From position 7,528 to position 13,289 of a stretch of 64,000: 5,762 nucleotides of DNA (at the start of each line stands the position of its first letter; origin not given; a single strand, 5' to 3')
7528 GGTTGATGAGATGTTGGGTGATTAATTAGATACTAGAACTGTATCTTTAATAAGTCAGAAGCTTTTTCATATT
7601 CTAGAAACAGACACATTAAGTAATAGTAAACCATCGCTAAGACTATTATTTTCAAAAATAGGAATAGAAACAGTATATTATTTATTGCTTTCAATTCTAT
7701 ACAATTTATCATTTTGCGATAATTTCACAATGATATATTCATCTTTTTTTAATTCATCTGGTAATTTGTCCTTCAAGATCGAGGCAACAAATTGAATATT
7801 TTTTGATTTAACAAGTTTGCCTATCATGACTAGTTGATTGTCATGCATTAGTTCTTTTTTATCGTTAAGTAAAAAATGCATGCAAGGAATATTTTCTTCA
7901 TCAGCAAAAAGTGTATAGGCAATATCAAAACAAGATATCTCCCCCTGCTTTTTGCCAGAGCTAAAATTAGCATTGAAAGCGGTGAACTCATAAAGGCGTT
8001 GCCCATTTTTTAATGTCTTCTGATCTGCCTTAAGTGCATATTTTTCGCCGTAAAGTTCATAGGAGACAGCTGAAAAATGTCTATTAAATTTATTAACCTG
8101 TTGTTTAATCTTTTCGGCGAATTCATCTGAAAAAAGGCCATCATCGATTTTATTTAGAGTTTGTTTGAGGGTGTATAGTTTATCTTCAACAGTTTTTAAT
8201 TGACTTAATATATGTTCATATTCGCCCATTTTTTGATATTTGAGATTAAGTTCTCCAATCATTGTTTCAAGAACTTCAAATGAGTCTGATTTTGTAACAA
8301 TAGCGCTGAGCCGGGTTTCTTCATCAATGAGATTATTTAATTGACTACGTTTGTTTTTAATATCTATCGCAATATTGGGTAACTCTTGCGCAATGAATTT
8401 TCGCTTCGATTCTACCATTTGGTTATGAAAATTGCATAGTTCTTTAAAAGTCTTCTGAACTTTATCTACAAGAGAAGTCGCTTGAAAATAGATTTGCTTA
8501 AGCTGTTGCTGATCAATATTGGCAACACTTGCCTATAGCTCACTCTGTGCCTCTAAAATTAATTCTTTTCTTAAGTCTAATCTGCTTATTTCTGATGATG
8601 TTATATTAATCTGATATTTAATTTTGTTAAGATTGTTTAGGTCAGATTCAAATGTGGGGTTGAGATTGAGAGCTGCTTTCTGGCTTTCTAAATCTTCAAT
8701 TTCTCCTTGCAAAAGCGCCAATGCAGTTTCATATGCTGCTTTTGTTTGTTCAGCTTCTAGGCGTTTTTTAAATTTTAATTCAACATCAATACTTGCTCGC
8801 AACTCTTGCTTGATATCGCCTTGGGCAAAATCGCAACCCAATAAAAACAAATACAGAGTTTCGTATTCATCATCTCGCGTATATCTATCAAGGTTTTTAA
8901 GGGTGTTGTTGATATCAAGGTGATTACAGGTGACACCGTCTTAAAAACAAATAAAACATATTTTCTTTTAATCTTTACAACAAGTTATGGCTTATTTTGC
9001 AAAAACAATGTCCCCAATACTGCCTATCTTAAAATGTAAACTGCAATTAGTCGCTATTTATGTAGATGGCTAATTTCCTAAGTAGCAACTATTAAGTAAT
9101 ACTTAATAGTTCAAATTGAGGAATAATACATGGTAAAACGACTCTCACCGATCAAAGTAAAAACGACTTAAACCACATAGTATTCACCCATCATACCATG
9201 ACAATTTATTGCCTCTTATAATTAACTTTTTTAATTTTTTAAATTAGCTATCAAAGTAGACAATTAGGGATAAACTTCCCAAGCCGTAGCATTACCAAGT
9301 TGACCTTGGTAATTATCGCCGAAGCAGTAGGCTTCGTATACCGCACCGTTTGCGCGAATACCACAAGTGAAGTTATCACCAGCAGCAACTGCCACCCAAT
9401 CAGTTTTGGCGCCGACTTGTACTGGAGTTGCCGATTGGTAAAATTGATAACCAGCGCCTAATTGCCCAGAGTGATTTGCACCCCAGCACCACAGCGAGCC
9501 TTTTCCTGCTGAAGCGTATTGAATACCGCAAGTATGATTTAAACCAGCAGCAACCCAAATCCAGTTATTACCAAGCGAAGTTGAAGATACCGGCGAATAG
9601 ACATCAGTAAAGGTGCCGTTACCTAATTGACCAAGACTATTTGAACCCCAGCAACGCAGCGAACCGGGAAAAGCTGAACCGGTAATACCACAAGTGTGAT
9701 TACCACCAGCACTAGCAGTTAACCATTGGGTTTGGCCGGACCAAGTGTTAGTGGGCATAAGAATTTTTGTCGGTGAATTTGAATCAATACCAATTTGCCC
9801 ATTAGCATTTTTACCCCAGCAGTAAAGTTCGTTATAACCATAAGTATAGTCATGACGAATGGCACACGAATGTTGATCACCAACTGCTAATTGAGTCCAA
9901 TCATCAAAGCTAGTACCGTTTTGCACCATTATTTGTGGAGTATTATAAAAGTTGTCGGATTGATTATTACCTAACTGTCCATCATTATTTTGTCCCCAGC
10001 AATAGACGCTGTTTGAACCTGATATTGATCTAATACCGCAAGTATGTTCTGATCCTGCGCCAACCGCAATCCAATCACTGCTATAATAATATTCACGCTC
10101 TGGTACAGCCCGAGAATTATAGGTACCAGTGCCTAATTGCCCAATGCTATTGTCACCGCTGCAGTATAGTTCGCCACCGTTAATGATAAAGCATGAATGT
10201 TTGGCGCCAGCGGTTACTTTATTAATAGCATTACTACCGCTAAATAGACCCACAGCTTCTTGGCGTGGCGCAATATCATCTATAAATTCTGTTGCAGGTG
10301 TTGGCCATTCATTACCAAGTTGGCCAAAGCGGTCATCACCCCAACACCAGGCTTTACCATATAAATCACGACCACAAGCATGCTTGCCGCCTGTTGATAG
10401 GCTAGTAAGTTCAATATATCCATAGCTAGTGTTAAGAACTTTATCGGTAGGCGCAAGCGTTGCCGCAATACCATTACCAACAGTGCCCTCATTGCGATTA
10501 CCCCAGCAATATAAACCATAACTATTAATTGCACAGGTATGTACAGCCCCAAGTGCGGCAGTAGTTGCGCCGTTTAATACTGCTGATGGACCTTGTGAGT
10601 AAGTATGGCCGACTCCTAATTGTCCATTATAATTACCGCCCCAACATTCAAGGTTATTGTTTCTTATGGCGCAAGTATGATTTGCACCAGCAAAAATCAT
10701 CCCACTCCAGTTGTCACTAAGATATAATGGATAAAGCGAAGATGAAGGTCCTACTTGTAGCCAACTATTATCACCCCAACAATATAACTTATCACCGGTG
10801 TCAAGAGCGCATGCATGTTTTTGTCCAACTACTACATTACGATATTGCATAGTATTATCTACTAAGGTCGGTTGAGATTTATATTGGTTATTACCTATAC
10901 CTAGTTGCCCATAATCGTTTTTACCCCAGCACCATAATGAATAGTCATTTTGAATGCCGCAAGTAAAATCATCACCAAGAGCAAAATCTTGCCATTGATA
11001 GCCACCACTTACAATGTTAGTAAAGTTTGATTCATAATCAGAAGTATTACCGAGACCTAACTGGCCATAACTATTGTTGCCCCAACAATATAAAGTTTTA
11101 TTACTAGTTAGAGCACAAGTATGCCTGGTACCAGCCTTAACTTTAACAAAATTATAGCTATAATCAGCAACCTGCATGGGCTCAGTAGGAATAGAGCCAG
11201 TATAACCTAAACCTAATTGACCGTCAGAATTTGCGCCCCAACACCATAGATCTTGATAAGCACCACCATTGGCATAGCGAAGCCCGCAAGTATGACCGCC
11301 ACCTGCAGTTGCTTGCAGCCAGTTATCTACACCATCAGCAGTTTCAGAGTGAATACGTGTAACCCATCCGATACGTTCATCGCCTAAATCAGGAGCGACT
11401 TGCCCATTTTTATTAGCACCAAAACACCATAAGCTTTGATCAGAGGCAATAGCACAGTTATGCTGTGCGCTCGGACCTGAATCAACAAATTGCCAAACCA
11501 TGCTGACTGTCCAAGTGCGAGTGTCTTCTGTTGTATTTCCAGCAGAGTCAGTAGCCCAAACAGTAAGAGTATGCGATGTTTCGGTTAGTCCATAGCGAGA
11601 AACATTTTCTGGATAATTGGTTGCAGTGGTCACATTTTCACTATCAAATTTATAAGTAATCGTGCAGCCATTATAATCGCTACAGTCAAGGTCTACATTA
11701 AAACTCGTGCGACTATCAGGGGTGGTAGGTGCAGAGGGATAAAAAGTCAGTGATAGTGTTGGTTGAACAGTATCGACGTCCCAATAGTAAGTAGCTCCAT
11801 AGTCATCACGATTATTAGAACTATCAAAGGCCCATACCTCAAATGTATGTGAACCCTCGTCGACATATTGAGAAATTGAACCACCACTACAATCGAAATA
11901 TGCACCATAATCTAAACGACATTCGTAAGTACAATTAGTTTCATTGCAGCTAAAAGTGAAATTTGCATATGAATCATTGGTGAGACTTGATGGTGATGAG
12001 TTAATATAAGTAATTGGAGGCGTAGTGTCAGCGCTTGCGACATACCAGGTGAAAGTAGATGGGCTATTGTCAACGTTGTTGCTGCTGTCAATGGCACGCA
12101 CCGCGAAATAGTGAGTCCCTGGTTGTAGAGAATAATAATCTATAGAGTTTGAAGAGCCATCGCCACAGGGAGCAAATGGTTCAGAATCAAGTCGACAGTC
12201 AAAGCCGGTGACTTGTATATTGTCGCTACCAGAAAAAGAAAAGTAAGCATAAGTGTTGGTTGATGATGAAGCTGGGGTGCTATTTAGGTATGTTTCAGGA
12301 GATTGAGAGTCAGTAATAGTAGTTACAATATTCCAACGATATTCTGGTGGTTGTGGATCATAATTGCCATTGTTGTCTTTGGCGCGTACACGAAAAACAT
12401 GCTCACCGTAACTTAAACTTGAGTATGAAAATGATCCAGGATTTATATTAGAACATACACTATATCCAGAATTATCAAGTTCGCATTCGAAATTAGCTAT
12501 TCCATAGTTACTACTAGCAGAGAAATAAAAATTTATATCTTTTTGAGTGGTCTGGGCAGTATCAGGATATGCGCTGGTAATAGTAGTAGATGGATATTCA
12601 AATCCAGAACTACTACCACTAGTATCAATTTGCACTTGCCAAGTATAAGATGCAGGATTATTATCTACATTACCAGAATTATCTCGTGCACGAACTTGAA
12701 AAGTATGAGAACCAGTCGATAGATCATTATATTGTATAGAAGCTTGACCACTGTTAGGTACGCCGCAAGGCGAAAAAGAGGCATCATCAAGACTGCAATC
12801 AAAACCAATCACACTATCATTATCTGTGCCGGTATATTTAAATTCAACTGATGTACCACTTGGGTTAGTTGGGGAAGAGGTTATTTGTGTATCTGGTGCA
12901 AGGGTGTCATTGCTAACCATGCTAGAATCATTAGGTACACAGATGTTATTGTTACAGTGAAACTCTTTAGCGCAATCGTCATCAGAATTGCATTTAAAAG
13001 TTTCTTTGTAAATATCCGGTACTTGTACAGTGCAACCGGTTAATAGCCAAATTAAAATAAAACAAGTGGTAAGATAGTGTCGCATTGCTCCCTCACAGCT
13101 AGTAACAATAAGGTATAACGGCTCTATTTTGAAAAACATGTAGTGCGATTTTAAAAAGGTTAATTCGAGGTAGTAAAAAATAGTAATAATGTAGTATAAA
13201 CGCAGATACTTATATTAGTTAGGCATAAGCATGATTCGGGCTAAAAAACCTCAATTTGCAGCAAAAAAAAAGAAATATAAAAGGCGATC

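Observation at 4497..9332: Roughly 4.7 kb defence/toxin island bracketed by direct repeats of the 3' end of the RCC1 lipoprotein gene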

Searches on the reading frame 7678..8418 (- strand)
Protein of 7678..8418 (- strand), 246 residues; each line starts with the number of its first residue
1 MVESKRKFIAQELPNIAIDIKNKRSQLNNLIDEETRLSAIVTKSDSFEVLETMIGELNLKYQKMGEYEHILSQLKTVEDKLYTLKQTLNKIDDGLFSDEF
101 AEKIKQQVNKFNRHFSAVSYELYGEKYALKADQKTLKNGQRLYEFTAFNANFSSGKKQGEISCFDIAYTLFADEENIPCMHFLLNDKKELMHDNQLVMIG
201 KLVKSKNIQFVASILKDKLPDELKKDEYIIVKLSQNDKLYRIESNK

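Call 7: search_protein_families(library=pfam, proteins=[window:7678-8418:-], max_evalue=0.01)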
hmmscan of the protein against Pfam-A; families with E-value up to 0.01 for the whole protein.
window:7678-8418:- (246 aa): 1 family
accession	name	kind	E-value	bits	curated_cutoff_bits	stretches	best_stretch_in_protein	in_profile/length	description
PF10088.15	DUF2326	-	1.5e-20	73.7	28.7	1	122-243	5-140/141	Uncharacterised protein conserved in bacteria (DUF2326)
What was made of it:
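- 7684..8919 (-): Pseudogene of an ABC-three-component-system ATPase (DUF2326). It corresponds to residues 162-577 of a 577-aa homologue, in a single frame with one in-frame stop at 8533-8535. The Walker A head is missing. PF10088 (call 7).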

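Call 24: search_protein_families(library=padloc, proteins=[window:7678-8418:-], max_evalue=0.01)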
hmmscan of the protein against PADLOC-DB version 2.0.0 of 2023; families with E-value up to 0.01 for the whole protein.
window:7678-8418:- (246 aa): 1 family
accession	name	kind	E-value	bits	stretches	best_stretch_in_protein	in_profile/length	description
PDLC04774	PDC-M68B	-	1.8e-11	41.4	1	3-228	333-557/581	-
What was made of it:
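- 7684..8919 (-): PADLOC PDC-M68B (call 24).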

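Call 25: search_protein_families(library=ncbifam, proteins=[window:7678-8418:-], max_evalue=0.01)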
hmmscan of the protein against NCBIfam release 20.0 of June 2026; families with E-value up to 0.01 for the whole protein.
window:7678-8418:- (246 aa): 0 families

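Call 35: find_encoding_contigs(protein=window:7678-8418:-, flank=10000, max_places=6)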
Protein window:7678-8418:- (246 aa): 1 contig read that carries it; 1 place shown.
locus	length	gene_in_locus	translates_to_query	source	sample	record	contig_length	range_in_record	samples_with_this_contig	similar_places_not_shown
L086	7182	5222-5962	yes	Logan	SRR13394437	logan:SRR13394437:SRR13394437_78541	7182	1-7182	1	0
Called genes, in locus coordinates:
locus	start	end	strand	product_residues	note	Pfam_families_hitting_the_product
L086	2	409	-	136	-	?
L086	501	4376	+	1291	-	PF25390:WD40_RLD, PF00415:RCC1, PF13540:RCC1_2, PF00415:RCC1, PF25390:WD40_RLD, PF00415:RCC1, PF25390:WD40_RLD, PF00415:RCC1, +7 more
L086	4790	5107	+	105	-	-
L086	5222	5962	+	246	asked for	PF10088:DUF2326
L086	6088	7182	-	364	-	?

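Call 46: search_protein_representatives(protein=window:7678-8418:-)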
Query: 246 residues. Proteins with E-value up to 0.001 (for the whole library): 428; up to 1e-10: 271; up to 1e-30: 103. The best 150 are listed.
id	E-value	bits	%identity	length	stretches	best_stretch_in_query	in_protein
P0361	1.6e-84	299.5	75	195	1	50-243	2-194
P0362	1.3e-79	283.4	59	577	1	1-244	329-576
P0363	5.1e-79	281.5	59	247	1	1-244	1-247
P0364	1.4e-75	270.2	54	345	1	3-244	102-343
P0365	1.5e-67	244.0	58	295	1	34-244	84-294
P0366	1.5e-64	234.2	51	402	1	3-243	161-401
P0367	1.6e-63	230.8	48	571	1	3-241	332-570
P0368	4.1e-62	226.2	51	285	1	3-243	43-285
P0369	1.4e-60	221.2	45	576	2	12-245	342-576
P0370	1.5e-60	221.1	49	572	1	1-244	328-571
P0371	5.3e-58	212.7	47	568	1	1-242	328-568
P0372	4.8e-55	203.1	58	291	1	59-242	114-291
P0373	1.7e-54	201.3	75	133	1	119-244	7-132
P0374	2.1e-53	197.7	45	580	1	1-245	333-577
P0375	2.6e-53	197.4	48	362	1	4-241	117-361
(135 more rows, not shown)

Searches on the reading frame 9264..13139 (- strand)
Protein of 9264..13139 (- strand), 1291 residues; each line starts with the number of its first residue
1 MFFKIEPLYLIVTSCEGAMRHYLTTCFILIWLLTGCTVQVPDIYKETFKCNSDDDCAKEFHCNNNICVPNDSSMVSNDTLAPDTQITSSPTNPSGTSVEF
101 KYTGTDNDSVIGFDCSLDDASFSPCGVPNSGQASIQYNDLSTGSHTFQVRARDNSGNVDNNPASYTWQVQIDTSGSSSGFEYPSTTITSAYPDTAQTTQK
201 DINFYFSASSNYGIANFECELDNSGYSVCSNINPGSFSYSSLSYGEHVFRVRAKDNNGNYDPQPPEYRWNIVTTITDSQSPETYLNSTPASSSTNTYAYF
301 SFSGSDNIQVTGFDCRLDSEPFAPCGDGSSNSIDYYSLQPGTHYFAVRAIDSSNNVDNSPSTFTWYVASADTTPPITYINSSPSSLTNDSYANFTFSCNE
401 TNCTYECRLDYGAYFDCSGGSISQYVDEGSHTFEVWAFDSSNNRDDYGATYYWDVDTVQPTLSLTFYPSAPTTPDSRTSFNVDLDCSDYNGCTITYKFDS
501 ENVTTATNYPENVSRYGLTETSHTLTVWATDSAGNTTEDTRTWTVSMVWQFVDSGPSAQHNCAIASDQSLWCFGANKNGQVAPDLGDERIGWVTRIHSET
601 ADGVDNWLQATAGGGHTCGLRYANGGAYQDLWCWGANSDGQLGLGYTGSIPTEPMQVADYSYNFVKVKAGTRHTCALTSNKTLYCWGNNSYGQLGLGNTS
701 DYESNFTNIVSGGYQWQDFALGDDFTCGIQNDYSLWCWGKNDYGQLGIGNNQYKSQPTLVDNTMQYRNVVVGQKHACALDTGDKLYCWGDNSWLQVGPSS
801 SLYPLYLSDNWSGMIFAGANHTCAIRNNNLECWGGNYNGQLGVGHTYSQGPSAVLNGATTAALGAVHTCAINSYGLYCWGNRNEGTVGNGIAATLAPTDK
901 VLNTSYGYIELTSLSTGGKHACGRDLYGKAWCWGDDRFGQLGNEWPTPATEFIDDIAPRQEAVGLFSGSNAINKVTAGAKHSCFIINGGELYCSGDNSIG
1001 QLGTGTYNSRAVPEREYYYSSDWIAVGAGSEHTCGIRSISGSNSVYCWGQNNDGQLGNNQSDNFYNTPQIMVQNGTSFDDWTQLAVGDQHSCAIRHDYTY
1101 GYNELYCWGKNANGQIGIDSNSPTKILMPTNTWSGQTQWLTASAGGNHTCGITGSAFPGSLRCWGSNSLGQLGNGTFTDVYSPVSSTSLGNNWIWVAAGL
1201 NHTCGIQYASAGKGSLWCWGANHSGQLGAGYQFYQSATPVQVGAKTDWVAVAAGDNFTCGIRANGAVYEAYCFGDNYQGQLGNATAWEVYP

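Call 7: search_protein_families(library=pfam, proteins=[window:9264-13139:-], max_evalue=0.01)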
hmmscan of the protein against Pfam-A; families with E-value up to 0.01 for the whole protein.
window:9264-13139:- (1291 aa): 6 families
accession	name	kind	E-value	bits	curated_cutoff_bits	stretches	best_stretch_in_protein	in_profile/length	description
PF25390.1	WD40_RLD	-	1.5e-113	380.3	150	3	557-846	39-335/363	RCC1-like domain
PF00415.24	RCC1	-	2.3e-79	262.2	21.7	9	1044-1094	3-50/50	Regulator of chromosome condensation (RCC1) repeat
PF13540.12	RCC1_2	-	7.3e-74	242.4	22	12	664-693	1-30/30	Regulator of chromosome condensation (RCC1) repeat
PF25384.1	Alsin_RLD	-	3.7e-14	53.3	100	1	629-712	242-325/405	Alsin RCC1-like domain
PF07495.19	Y_Y_Y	-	5.3e-09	36.3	26.6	1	233-262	28-55/65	Y_Y_Y domain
PF19077.6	Big_13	-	2.5e-07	31.5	27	1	123-173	54-102/102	Bacterial Ig-like domain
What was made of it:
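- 9264..13139 (-): RCC1-repeat lipoprotein gene. The ORF is 1291 aa and the NCBI start at 13085 gives 1273 aa. A lipobox LLTGC follows that start. Right flank. Pfam WD40_RLD at 1.5e-113, plus RCC1, RCC1_2, Big_13 and Y_Y_Y (call 7).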

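Call 16: find_homologous_proteins(query=window:9264-13139:-, max_evalue=1e-30)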
Query window:9264-13139:- (1291 aa): 880 proteins with E <= 1e-30 among 8000 candidates; the best 120 are listed.
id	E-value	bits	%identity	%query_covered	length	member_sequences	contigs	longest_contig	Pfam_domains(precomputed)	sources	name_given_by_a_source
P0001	0.0e+0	3018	100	99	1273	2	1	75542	PF07495.20,PF00415.25,PF13540.13,PF25384.2,PF19077.7,PF25390.2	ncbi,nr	ncbi:MAG: hypothetical protein JW841_07050 [Deltaproteobacteria bacterium]|nr:hypothetical protein [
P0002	0.0e+0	1015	37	37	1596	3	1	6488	PF07495.20,PF22352.3,PF13750.13,PF24421.2,PF22091.3,PF12245.15,PF16370.12,PF19077.7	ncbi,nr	ncbi:MAG: hypothetical protein KC464_13620 [Myxococcales bacterium]|nr:hypothetical protein [Myxococ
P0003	1.3e-277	943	30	49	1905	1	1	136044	PF07495.20,PF27332.1,PF13754.13,PF13750.13,PF12245.15,PF17936.8,PF24517.3,PF24421.2,PF05345.19,PF16370.12,PF09136.17,PF19077.7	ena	-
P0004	9.7e-270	916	34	37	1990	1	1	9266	PF07495.20,PF27332.1,PF00801.27,PF13750.13,PF19875.5,PF22091.3,PF12245.15,PF24421.2,PF03793.25,PF16370.12,PF09136.17,PF19077.7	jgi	jgi:hypothetical protein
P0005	1.0e-263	896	36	38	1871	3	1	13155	PF07495.20,PF27332.1,PF22352.3,PF13750.13,PF24421.2,PF03404.23,PF16370.12,PF09136.17,PF19077.7,PF17936.8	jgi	jgi:large repetitive protein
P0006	7.9e-262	890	32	63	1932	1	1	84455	PF07495.20,PF15418.13,PF00415.25,PF13750.13,PF24421.2,PF13540.13,PF09136.17,PF19077.7,PF25390.2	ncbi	-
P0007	9.2e-262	890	38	36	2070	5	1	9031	PF07495.20,PF22352.3,PF13750.13,PF24421.2,PF08308.18,PF12245.15,PF16389.12,PF06832.19,PF16370.12,PF19077.7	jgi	jgi:hypothetical protein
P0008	3.4e-261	888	31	48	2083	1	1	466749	PF07495.20,PF27332.1,PF22352.3,PF13750.13,PF24421.2,PF08308.18,PF22091.3,PF12245.15,PF16370.12,PF09136.17,PF19077.7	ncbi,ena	-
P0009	4.9e-253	861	35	39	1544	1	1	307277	PF07495.20,PF27332.1,PF13750.13,PF08308.18,PF03404.23,PF22091.3,PF12245.15,PF06832.19,PF22352.3,PF16370.12,PF09136.17,PF19077.7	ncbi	-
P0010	1.0e-252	860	33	36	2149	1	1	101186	PF07495.20,PF27332.1,PF24517.3,PF24421.2,PF08308.18,PF22091.3,PF08205.19,PF12245.15,PF16370.12,PF09136.17,PF19077.7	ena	-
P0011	7.1e-249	847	35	36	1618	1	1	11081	PF07495.20,PF24517.3,PF13750.13,PF22091.3,PF12245.15,PF06832.19,PF16370.12,PF09136.17,PF19077.7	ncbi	ncbi:MAG TPA: DNRLRE domain-containing protein, partial [Gaiellaceae bacterium]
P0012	9.1e-246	837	33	37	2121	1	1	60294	PF07495.20,PF24421.2,PF22091.3,PF19077.7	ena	-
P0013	8.7e-244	830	37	38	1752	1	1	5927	PF07495.20,PF27332.1,PF22352.3,PF13750.13,PF12245.15,PF06832.19,PF16370.12,PF09136.17,PF19077.7,PF17936.8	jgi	jgi:large repetitive protein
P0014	9.2e-244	830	34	48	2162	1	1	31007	PF07495.20,PF27332.1,PF13750.13,PF00149.34,PF22091.3,PF12245.15,PF06848.18,PF22352.3,PF13205.13,PF16370.12,PF09136.17,PF19077.7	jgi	jgi:hypothetical protein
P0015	3.3e-232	792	35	90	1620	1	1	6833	PF07495.20,PF00415.25,PF13750.13,PF13540.13,PF25384.2,PF00041.28,PF19077.7,PF25390.2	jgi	jgi:alpha-tubulin suppressor-like RCC1 family protein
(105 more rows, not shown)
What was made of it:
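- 9264..13139 (-): 100% hit to JW841_07050 (call 16).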

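Call 25: search_protein_families(library=ncbifam, proteins=[window:9264-13139:-], max_evalue=0.01)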
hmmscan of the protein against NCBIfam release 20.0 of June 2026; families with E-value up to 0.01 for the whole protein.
window:9264-13139:- (1291 aa): 3 families
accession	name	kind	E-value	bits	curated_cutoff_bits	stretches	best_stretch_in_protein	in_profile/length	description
NF047446.1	barrel_OmpL47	domain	2.5e-09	37.4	40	0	494-540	21-62/68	OmpL47-type beta-barrel domain-containing protein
NF033707.1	T9SS_sortase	equivalog_domain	4.3e-05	21.3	420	0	128-160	949-981/1095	type IX secretion system sortase PorU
NF033510.3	Ca_tandemer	repeat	0.00038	20.8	50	0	516-537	75-96/96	Ca2+-stabilized repeat-containing adhesin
